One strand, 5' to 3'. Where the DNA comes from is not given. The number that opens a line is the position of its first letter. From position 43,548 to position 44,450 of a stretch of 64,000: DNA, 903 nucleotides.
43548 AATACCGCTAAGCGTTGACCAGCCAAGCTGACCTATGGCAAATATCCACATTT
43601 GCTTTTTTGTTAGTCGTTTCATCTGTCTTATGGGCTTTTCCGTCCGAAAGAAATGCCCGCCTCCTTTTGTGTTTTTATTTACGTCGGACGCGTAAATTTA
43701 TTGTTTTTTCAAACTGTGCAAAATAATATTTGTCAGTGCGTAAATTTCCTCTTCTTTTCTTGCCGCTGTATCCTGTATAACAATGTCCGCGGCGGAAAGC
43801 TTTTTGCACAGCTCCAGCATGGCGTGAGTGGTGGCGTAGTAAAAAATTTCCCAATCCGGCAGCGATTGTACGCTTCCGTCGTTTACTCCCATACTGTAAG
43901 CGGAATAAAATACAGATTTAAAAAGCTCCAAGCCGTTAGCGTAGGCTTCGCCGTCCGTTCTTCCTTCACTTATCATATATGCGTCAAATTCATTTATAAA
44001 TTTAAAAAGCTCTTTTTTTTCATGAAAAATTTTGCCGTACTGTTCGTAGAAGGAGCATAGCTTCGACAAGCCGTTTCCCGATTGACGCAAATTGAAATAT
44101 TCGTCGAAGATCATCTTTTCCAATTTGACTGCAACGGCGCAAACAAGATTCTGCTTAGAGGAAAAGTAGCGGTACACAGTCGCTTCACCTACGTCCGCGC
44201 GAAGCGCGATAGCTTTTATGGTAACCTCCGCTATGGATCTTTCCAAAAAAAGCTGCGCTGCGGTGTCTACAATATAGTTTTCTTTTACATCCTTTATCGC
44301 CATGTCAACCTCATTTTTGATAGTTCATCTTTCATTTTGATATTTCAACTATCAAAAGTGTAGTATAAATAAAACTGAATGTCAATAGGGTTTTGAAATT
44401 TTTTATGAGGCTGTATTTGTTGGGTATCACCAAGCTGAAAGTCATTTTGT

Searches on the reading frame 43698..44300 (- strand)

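Call 90: search_protein_families(library=pfam, proteins=[window:43698-44300:-], max_evalue=0.00001)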
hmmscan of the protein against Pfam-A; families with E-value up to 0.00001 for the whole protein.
window:43698-44300:- (200 aa): 1 family
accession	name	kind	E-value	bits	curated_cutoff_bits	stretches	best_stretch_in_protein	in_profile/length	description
PF00440.29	TetR_N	-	5.6e-14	52.1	24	1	10-55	1-46/47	Bacterial regulatory proteins, tetR family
